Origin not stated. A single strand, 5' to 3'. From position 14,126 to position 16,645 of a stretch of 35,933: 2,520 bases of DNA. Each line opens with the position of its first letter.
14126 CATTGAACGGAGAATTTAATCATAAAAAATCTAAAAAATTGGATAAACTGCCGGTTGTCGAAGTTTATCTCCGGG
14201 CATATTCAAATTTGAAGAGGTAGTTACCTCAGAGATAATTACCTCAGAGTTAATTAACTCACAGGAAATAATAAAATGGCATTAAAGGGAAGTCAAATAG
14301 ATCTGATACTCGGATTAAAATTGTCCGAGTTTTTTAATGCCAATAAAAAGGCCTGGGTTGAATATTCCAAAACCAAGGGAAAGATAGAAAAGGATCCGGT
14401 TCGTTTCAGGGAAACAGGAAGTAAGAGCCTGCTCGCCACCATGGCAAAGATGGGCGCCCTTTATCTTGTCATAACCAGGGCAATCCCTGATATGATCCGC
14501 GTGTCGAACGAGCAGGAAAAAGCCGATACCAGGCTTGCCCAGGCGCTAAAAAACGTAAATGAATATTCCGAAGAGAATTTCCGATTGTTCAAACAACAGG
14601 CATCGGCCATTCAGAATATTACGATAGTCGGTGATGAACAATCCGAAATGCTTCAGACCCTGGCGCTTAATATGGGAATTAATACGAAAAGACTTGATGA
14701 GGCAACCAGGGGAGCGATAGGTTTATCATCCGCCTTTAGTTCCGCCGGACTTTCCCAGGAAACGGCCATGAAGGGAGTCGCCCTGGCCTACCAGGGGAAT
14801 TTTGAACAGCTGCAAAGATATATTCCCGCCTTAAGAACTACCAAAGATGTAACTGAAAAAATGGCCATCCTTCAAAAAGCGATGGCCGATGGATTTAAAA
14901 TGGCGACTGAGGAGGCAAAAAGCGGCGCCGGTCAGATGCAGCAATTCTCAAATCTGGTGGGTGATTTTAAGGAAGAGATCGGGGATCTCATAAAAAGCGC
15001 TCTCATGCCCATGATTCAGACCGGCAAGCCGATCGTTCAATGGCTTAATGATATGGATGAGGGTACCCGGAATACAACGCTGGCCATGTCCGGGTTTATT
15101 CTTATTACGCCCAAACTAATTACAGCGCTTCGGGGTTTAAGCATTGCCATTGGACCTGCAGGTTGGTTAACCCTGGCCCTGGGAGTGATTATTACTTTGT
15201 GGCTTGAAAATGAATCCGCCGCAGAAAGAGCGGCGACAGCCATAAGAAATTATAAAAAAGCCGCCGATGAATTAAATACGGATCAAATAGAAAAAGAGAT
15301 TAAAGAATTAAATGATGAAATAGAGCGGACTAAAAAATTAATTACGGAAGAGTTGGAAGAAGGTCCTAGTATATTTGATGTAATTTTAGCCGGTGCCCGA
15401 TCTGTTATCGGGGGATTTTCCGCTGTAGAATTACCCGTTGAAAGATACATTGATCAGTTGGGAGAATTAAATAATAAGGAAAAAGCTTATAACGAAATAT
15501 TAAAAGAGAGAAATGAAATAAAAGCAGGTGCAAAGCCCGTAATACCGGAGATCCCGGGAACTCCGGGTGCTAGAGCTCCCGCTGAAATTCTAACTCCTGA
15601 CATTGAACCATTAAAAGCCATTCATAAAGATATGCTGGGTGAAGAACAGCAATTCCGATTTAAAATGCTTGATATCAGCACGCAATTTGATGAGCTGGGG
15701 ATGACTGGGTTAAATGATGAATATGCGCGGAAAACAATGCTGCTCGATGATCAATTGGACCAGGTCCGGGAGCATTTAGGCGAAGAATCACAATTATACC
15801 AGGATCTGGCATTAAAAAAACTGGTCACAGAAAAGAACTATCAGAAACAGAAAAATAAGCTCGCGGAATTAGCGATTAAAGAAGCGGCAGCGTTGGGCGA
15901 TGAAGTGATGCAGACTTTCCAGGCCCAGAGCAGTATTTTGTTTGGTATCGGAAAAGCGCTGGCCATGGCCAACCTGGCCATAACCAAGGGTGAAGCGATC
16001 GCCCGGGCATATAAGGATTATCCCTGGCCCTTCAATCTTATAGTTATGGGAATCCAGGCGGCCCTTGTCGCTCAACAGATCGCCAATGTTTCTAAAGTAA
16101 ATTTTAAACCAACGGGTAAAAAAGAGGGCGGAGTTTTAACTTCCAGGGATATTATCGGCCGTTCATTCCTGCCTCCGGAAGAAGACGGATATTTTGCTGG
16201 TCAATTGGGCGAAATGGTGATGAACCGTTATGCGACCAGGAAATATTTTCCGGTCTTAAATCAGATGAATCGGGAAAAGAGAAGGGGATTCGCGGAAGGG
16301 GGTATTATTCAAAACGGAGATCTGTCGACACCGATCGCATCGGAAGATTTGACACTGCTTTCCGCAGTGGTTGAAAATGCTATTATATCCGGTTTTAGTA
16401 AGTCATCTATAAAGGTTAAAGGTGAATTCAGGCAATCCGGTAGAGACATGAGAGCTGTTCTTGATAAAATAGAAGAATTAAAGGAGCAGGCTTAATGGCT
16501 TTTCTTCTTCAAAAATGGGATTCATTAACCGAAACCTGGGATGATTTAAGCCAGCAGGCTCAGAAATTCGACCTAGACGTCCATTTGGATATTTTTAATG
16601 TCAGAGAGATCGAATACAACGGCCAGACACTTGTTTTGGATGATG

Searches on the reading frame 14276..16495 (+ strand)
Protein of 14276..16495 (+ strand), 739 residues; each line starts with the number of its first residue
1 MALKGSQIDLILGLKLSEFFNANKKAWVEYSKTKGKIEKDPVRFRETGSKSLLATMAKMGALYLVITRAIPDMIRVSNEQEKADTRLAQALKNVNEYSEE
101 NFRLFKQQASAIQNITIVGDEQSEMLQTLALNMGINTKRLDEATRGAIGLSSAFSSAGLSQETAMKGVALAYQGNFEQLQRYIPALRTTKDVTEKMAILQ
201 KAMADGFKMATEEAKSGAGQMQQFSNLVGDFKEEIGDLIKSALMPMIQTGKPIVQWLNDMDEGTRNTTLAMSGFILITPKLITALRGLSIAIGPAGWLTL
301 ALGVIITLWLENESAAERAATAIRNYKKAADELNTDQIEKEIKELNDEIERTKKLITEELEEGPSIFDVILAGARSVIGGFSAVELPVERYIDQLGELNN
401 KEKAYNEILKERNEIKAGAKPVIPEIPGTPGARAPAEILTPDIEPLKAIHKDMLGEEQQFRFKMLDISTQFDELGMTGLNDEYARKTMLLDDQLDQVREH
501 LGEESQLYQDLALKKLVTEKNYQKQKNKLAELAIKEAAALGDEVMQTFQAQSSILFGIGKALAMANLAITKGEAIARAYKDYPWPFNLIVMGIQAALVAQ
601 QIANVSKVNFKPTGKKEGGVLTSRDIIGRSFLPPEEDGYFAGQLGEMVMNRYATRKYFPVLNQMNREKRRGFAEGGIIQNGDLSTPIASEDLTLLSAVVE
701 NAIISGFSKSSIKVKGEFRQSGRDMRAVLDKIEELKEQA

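Call 8: search_protein_families(library=pfam, proteins=[window:14276-16495:+], max_evalue=0.1)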
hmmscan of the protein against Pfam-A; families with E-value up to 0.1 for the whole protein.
window:14276-16495:+ (739 aa): 0 families

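Call 9: search_protein_families(library=phrogs, proteins=[window:14276-16495:+], max_evalue=0.01)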
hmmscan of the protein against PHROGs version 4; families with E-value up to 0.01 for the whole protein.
window:14276-16495:+ (739 aa): 5 families
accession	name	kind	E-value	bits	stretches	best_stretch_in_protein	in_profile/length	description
phrog_9483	-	tail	2.4e-08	34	1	483-616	461-591/657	tail length tape measure protein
phrog_27166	-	tail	4.9e-06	26.1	1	62-306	58-316/751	tail length tape measure protein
phrog_1293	-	tail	0.0012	17.7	1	81-277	351-523/1424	tail length tape measure protein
phrog_4704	-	tail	0.0014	18.4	1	199-269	464-536/625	tail length tape measure protein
phrog_28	-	tail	0.0014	18.2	1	196-369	532-639/1228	tail length tape measure protein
